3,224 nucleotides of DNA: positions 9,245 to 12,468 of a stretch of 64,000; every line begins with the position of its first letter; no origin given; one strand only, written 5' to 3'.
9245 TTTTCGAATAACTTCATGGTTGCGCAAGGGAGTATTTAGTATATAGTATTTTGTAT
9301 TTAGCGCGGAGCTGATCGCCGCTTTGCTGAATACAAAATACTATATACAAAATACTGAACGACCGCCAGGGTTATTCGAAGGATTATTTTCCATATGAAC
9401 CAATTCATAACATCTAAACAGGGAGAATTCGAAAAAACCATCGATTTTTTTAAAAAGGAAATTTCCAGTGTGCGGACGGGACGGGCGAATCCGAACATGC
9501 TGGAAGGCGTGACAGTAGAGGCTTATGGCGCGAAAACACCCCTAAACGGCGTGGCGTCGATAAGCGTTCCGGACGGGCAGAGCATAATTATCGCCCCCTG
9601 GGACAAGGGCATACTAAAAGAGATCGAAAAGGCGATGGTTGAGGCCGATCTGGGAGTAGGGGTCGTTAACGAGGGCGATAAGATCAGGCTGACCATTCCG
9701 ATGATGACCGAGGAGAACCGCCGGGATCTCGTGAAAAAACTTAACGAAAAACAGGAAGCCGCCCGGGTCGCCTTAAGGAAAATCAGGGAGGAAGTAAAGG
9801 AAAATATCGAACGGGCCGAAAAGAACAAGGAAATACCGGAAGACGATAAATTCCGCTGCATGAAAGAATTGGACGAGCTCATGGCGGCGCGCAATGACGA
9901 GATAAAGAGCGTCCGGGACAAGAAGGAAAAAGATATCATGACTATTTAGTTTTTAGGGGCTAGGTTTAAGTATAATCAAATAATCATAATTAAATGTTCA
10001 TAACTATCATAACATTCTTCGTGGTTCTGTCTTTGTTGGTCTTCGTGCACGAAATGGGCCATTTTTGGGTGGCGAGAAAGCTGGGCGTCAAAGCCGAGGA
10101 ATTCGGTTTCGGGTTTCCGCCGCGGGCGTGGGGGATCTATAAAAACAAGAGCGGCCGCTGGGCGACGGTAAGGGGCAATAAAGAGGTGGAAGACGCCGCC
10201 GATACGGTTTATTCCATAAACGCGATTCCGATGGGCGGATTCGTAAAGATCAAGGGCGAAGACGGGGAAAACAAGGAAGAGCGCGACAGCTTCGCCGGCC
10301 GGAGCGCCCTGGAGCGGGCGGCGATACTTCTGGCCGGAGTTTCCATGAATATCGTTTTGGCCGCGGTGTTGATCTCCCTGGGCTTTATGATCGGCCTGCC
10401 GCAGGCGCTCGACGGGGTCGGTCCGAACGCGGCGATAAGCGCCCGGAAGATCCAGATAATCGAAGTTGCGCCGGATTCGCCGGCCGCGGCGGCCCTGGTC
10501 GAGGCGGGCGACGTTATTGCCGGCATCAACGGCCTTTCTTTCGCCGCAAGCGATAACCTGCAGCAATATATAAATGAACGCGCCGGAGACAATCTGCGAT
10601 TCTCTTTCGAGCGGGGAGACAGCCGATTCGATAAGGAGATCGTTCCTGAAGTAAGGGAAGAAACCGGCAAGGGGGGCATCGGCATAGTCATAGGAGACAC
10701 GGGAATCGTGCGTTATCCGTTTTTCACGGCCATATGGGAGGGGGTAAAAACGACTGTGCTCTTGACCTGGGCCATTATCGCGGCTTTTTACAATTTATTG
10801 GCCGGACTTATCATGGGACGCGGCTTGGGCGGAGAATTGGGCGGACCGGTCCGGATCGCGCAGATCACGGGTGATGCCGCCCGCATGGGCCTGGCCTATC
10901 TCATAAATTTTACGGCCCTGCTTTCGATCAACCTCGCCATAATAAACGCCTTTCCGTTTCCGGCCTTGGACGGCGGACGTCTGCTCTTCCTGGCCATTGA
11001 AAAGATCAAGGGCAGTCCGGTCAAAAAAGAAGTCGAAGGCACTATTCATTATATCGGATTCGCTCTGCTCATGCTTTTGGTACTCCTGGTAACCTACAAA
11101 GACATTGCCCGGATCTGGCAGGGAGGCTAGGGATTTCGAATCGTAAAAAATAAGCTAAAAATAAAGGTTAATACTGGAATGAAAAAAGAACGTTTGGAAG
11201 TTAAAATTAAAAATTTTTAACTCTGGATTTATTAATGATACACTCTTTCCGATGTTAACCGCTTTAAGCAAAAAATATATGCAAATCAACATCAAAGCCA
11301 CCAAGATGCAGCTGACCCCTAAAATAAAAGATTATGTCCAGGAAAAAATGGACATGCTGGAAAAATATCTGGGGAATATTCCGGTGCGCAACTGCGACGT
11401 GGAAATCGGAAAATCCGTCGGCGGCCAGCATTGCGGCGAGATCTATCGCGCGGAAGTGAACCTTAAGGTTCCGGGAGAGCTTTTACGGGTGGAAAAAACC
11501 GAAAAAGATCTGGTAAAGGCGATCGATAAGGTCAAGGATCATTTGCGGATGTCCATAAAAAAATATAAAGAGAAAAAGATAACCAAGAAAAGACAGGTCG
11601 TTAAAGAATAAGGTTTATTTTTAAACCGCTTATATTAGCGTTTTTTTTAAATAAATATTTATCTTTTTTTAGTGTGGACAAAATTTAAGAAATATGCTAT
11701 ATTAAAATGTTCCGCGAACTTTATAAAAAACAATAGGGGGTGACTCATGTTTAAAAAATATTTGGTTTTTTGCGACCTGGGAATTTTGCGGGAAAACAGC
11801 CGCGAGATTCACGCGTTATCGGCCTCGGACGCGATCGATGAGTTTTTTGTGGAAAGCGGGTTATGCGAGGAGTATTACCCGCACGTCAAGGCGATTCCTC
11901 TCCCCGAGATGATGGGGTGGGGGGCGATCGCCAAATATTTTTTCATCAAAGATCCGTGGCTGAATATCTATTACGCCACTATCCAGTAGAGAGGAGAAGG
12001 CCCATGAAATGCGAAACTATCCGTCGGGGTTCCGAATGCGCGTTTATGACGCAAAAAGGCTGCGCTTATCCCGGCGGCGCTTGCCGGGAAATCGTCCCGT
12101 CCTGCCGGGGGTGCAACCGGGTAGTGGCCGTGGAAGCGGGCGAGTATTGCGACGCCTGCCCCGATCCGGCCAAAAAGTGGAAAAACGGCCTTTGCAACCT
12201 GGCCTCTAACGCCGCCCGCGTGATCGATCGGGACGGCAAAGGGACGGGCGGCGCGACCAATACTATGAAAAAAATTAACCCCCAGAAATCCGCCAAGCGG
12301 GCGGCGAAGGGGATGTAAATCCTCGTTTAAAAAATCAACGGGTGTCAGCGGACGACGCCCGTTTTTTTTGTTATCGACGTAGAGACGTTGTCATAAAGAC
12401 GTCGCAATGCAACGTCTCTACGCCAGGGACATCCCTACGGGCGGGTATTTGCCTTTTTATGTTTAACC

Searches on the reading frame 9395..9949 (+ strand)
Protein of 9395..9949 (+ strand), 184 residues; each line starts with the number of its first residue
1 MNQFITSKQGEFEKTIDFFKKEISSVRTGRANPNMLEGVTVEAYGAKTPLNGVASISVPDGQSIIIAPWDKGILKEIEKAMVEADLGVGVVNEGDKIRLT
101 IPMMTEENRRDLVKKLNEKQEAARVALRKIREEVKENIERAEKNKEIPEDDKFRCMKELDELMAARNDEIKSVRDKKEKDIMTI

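Call 8: search_protein_families(library=pfam, proteins=[window:9395-9949:+], max_evalue=0.0001)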
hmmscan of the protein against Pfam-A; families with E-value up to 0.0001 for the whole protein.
window:9395-9949:+ (184 aa): 1 family
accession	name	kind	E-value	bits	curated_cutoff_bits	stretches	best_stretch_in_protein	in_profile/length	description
PF01765.24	RRF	-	2.5e-53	180.7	29.7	1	19-182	1-164/164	Ribosome recycling factor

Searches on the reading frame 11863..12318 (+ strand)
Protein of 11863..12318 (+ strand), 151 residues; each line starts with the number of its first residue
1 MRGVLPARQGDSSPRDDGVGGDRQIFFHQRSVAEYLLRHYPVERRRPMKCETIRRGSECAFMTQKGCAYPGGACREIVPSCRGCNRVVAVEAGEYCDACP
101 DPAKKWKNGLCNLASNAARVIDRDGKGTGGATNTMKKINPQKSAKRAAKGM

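Call 8: search_protein_families(library=pfam, proteins=[window:11863-12318:+], max_evalue=0.0001)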
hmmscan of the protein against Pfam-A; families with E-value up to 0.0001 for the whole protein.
window:11863-12318:+ (151 aa): 1 family
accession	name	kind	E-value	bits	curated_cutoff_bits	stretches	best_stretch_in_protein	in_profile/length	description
PF20657.2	DUF6811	-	1.1e-26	93.3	35.8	1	50-147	1-88/88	Family of unknown function (DUF6811)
